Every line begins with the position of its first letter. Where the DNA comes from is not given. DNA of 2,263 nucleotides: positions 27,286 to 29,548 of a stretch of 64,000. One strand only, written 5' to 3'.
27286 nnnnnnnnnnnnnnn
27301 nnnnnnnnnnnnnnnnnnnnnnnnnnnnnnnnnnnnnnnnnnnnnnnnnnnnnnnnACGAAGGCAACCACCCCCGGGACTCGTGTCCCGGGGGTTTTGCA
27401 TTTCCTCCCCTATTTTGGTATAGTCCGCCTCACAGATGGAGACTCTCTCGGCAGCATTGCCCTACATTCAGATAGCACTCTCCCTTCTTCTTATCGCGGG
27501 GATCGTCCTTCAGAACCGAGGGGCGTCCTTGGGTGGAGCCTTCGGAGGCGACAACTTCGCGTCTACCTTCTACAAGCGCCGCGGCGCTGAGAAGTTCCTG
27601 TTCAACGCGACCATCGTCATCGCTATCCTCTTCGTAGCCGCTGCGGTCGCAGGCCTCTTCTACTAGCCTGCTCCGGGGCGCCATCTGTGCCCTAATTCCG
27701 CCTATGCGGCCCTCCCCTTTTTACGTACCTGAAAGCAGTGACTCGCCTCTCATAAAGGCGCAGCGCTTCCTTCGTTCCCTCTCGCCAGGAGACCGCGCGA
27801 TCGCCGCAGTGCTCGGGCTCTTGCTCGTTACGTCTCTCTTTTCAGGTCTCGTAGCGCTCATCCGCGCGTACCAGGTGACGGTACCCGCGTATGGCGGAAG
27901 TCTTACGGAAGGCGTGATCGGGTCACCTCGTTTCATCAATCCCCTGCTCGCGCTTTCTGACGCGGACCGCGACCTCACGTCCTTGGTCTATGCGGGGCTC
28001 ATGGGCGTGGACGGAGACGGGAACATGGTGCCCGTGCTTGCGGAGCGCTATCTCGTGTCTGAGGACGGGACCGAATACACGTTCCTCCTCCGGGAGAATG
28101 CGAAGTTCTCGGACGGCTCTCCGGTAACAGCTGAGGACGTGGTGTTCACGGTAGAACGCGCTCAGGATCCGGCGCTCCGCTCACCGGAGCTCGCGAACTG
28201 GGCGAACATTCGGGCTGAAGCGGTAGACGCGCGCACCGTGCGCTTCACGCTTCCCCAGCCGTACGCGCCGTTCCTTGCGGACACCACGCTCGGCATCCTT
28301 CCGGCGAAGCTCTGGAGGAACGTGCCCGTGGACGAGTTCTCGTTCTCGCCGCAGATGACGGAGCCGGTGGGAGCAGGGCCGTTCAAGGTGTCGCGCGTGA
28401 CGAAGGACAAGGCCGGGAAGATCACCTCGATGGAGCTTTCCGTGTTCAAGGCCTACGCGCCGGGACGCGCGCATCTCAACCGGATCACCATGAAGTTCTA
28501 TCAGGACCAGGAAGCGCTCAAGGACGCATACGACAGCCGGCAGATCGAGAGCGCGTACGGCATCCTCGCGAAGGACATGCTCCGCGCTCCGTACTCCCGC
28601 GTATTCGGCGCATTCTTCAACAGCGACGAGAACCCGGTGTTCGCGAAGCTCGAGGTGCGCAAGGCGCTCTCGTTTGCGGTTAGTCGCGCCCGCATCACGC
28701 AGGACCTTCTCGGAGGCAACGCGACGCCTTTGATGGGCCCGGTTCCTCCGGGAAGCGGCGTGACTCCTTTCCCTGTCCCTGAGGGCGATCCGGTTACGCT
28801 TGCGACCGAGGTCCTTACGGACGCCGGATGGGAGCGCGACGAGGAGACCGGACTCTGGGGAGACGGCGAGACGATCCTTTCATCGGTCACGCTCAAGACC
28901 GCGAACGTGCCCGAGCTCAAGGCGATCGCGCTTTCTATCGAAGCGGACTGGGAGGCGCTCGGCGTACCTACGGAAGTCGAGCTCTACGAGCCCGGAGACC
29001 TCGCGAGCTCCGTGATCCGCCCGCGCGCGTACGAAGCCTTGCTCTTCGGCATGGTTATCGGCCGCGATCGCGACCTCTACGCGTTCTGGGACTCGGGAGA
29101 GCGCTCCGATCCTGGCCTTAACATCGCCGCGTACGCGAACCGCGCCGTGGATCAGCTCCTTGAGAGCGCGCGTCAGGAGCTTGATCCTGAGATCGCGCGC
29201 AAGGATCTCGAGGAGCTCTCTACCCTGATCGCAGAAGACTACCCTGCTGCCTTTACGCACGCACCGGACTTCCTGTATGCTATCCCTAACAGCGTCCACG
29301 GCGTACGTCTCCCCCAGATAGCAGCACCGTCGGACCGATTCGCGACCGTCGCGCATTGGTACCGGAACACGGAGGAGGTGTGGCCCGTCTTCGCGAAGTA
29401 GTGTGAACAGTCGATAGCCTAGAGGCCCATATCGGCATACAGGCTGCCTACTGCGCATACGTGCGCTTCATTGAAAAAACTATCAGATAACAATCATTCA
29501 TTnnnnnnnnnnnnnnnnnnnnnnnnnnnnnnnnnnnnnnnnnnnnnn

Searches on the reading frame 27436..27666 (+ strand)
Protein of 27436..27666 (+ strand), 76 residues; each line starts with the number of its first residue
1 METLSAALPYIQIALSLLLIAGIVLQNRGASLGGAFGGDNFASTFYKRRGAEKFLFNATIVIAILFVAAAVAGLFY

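Call 8: search_protein_families(library=pfam, proteins=[window:27436-27663:+], max_evalue=1)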
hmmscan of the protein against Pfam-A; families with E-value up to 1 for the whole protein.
window:27436-27663:+ (76 aa): 1 family
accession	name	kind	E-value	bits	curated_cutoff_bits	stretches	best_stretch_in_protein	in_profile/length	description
PF03840.19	SecG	-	5e-13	49.4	29.2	1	11-72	5-66/70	Preprotein translocase SecG subunit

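Call 9: search_protein_families(library=ncbifam, proteins=[window:27436-27663:+], max_evalue=1)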
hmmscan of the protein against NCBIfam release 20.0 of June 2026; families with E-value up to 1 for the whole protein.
window:27436-27663:+ (76 aa): 2 families
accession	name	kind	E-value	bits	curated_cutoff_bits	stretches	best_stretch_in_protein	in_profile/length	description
TIGR00810.1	secG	equivalog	6.5e-12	45.3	30.85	1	10-72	6-68/73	preprotein translocase subunit SecG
TIGR00341.1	TIGR00341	hypoth_equivalog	0.069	12.5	94.75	1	8-70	259-319/325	TIGR00341 family protein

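Call 34: find_related_loci(query=window:27436-27663:+, collection=metagenome_contigs, flank=6000)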
Query window:27436-27663:+ (76 aa) in metagenome_contigs; peptide patterns used: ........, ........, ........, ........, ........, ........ (x = any residue, [..] = any of these).
600 stretches matched a pattern (row limit reached: there are more); 46 encode a relative of the query (tblastn E <= 1e-3); 46 distinct loci.
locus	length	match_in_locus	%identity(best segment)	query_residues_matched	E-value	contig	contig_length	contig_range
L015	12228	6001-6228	93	1-76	2e-42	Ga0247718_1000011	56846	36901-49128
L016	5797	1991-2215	92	1-75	2e-40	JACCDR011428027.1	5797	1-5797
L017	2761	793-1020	89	1-76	1e-40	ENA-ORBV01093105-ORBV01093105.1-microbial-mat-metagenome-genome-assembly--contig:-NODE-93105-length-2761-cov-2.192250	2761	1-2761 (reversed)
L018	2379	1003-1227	91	1-75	2e-39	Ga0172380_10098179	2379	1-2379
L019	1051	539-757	89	1-73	1e-39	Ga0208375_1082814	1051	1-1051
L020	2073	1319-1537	89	1-73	3e-38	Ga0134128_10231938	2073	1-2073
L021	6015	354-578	81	1-75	7e-37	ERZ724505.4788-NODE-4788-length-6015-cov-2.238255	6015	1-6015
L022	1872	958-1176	84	1-73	8e-37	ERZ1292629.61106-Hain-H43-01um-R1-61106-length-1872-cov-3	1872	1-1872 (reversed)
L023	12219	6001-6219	85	1-73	1e-36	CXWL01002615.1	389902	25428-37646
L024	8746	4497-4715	85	1-73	2e-36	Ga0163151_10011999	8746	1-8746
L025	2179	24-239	82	1-72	1e-34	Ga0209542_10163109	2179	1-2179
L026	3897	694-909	79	1-72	3e-34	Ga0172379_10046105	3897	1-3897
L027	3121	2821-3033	80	1-71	8e-34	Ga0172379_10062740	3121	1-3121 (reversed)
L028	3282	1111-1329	81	1-73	8e-34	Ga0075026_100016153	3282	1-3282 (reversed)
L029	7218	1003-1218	79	1-72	1e-33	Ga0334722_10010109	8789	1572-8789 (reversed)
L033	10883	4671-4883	77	1-71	1e-32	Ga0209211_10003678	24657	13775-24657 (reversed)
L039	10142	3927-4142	76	1-72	7e-31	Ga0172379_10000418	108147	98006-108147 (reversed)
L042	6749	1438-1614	86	1-59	2e-29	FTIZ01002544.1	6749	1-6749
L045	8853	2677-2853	83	1-59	5e-29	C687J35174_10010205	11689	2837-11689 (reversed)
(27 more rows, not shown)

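Call 54: find_encoding_contigs(protein=window:27436-27666:+, flank=5000, max_places=10)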
Protein window:27436-27666:+ (76 aa): 6 contigs read that carry it; 6 places shown.
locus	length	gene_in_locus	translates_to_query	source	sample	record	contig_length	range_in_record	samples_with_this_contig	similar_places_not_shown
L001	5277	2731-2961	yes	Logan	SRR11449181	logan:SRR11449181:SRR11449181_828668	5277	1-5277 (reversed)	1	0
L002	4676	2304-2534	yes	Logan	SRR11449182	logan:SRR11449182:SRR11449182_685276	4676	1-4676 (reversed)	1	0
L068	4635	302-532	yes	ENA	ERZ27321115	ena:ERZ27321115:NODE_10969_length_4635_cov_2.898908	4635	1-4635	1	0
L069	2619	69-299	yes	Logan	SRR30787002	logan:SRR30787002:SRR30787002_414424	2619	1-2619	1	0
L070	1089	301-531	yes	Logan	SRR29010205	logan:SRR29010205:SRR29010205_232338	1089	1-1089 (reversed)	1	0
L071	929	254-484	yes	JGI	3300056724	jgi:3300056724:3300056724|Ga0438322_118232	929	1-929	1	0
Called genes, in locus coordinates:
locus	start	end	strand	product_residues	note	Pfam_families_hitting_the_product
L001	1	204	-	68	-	?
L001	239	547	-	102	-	PF00166:Cpn10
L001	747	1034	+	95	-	-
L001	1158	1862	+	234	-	-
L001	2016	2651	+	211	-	-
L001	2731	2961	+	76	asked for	PF03840:SecG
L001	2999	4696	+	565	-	PF00496:SBP_bac_5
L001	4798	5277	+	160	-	?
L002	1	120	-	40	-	?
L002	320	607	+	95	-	-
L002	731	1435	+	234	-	-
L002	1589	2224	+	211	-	-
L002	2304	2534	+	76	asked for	PF03840:SecG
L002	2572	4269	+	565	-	PF00496:SBP_bac_5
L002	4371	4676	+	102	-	?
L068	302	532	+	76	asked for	PF03840:SecG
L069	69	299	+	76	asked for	PF03840:SecG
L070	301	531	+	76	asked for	PF03840:SecG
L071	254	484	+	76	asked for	PF03840:SecG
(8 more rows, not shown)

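Call 89: search_protein_families(library=pfam, proteins=[L015:5678-5911:+, L016:1536-1817:+, L024:4026-4289:+, L033:1965-4604:+, L039:3525-3827:+, L042:880-1323:+, L045:2067-2573:+], max_evalue=0.01)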
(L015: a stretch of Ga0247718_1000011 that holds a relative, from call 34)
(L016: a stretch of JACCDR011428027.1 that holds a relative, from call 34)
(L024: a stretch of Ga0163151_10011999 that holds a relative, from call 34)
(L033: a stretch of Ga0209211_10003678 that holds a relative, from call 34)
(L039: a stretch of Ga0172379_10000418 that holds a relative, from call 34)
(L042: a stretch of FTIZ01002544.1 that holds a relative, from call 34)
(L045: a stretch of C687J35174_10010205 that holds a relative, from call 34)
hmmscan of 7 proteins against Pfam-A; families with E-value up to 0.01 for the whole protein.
L015:5678-5911:+ (78 aa): 0 families

L016:1536-1817:+ (94 aa): 0 families

L024:4026-4289:+ (88 aa): 0 families

L033:1965-4604:+ (880 aa): 6 families
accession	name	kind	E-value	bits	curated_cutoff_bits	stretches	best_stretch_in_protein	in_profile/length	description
PF01471.23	PG_binding_1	-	4.6e-19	68.8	23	2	820-874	3-57/57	Putative peptidoglycan binding domain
PF10342.15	Kre9_KNH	-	2.7e-06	28.5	24.6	1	659-728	1-76/94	Kre9/KNH-like N-terminal Ig-like domain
PF18911.6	PKD_4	-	1.6e-05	25.3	27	1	189-279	3-77/85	PKD domain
PF19077.6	Big_13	-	0.00052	20.9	27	0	589-636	41-88/102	Bacterial Ig-like domain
PF00801.26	PKD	-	0.0013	19.1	23.5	1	209-285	17-80/80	PKD domain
PF17957.7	Big_7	-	0.0021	19.1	24.1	1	653-726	1-69/70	Bacterial Ig domain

L039:3525-3827:+ (101 aa): 0 families

L042:880-1323:+ (148 aa): 0 families

L045:2067-2573:+ (169 aa): 0 families
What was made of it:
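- On Replacement/additive flexible genomic island: One relative (L033) carries a secreted PG-binding/Ig-domain protein in the slot (call 89)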

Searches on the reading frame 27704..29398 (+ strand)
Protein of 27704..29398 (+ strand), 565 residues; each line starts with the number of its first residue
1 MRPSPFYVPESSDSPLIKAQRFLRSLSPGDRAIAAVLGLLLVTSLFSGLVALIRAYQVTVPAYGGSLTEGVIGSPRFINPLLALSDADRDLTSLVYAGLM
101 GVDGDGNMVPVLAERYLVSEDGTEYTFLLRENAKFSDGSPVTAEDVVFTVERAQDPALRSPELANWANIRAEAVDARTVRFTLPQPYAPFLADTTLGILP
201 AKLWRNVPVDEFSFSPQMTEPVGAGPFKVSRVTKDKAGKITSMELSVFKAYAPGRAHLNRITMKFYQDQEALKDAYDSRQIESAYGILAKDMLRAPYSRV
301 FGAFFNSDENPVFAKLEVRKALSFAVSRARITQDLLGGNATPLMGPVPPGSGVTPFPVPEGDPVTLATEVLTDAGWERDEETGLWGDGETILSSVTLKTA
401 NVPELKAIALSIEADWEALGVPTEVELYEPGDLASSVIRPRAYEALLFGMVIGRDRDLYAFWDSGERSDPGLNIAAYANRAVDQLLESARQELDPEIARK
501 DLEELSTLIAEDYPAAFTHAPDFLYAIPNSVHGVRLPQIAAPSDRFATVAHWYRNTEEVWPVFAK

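Call 19: find_related_loci(query=window:27704-29398:+, collection=genome_contigs, flank=10000)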
Query window:27704-29398:+ (565 aa) in genome_contigs; peptide patterns used: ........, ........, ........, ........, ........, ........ (x = any residue, [..] = any of these).
87 stretches matched a pattern; 7 encode a relative of the query (tblastn E <= 1e-3); 7 distinct loci.
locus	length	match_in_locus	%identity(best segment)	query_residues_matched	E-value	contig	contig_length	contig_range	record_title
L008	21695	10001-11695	77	1-565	0e+0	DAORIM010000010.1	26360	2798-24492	MAG TPA_asm: Candidatus Paceibacterota bacterium isolate AMR_MDS_5577 NODE_290_length_26360_cov_6.323285, whole genome s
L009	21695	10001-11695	73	4-564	0e+0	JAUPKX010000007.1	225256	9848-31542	MAG: Patescibacteria group bacterium isolate erpe_2018_pw_0hr_WHONDRS-PP48-000085_B_bin.9 scaffold_608658, whole genome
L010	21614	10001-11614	68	26-561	0e+0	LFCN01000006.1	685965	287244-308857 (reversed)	MAG: Parcubacteria bacterium C7867-004 C7867_00001, whole genome shotgun sequence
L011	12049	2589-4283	70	1-564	0e+0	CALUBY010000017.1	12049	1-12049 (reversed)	MAG: uncultured bacterium isolate LGMHLTr32Z_bin.9.MAG genome assembly, contig: NODE_479_length_12049_cov_22.466316, who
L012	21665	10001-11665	60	14-565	0e+0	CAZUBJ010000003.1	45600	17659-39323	MAG TPA_asm: uncultured Candidatus Saccharibacteria bacterium isolate SRP286056_co3_521 genome assembly, contig: NODE_44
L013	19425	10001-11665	60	14-565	0e+0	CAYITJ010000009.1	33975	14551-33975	MAG TPA_asm: uncultured Candidatus Saccharibacteria bacterium isolate ERP119705_co7_478 genome assembly, contig: NODE_10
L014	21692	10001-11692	71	4-565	0e+0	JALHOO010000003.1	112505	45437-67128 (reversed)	MAG: Candidatus Paceibacterota bacterium isolate bin.152 c_000000001110, whole genome shotgun sequence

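Call 89: search_protein_families(library=pfam, proteins=[L008:9294-9647:+, L010:9077-9523:+, L014:9454-9651:+], max_evalue=0.01)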
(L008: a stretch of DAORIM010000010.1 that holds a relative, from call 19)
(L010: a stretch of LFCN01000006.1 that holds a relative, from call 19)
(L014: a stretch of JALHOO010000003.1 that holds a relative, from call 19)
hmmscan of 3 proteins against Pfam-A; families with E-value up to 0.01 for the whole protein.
L008:9294-9647:+ (118 aa): 1 family
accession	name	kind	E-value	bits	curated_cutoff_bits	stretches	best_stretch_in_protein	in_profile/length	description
PF04117.17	Mpv17_PMP22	-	0.0027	18.1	27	1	6-28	25-47/62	Mpv17 / PMP22 family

L010:9077-9523:+ (149 aa): 0 families

L014:9454-9651:+ (66 aa): 0 families
